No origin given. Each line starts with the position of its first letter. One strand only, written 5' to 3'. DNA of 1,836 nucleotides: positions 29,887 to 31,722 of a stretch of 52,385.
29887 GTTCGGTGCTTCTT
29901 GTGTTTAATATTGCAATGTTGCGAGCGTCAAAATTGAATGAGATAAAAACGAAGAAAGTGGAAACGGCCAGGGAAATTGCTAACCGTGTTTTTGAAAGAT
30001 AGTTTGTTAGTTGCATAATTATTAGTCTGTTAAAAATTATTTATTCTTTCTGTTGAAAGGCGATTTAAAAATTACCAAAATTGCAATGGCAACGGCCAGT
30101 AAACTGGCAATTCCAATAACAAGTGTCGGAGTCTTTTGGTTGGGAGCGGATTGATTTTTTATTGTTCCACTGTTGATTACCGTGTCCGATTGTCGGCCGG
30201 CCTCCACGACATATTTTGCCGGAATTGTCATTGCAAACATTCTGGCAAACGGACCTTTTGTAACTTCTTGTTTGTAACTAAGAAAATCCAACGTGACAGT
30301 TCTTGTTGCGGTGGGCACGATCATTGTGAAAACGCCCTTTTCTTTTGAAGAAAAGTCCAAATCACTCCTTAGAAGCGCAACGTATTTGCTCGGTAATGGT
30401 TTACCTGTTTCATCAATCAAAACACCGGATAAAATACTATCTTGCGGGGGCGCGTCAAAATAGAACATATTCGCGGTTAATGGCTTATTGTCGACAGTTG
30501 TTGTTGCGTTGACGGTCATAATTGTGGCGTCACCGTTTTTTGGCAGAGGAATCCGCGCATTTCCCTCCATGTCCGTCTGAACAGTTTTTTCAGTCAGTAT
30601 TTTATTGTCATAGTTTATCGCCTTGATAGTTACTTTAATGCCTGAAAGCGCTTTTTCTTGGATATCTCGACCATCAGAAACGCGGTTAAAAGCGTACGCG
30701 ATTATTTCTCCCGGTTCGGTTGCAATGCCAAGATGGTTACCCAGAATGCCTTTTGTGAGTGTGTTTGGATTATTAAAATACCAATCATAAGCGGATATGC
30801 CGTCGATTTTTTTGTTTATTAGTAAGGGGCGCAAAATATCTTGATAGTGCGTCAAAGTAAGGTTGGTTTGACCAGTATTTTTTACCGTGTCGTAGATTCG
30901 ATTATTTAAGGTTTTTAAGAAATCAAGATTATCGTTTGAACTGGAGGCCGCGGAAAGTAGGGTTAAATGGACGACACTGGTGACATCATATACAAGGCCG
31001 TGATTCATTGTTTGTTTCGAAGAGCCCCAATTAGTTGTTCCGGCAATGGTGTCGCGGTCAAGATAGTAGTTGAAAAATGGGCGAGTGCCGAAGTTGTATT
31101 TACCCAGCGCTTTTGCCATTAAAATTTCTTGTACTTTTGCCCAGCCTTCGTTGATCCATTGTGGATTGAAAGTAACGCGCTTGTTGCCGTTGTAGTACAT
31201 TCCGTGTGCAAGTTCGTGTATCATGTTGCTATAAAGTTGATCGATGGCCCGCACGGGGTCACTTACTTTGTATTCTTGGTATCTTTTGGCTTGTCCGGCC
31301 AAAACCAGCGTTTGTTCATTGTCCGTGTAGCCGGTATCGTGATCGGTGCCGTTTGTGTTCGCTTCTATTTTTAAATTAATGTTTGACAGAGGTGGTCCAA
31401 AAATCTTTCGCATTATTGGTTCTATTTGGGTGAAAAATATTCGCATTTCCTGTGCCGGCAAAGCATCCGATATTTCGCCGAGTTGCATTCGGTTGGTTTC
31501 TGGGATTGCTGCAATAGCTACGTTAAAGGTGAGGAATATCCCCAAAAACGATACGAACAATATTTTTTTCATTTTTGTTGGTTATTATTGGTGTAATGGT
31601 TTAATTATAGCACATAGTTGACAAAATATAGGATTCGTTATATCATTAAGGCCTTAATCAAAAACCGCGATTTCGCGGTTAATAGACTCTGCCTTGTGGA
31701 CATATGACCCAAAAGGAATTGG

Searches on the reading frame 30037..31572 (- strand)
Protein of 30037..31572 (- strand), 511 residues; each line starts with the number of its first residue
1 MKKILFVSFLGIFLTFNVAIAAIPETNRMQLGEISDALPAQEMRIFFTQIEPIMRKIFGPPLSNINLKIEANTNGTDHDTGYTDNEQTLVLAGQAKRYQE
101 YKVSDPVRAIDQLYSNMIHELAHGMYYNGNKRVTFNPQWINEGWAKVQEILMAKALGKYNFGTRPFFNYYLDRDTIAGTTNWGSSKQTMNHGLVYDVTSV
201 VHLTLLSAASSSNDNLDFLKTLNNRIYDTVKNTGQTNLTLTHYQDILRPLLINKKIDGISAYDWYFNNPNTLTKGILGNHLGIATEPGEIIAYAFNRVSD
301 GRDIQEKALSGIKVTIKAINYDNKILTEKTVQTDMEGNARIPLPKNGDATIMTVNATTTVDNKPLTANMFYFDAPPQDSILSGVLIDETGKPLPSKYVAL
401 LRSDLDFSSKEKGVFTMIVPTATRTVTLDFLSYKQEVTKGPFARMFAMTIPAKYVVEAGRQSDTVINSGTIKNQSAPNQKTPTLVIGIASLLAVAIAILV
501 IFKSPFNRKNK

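Call 18: search_protein_families(library=pfam, proteins=[window:30037-31572:-], max_evalue=10)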
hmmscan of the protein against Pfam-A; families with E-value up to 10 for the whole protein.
window:30037-31572:- (511 aa): 2 families
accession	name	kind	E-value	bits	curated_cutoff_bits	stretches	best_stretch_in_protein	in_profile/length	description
PF13620.12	CarboxypepD_reg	-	2.2e-06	28.4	32.3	2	381-438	2-64/82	Carboxypeptidase regulatory-like domain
PF13715.12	CarbopepD_reg_2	-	0.00018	21.9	32.2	1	381-437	1-59/88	CarboxypepD_reg-like domain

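Call 22: search_protein_families(library=ncbifam, proteins=[window:30037-31572:-], max_evalue=0.1)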
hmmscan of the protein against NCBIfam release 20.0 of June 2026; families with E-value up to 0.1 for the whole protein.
window:30037-31572:- (511 aa): 2 families
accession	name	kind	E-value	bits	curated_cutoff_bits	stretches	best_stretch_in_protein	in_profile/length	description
TIGR01262.1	maiA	equivalog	0.058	13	171.05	0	86-165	79-159/211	maleylacetoacetate isomerase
TIGR04134.1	lipo_with_rSAM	hypoth_equivalog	0.097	12.7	39.8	0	305-342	50-90/150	radical SAM-associated putative lipoprotein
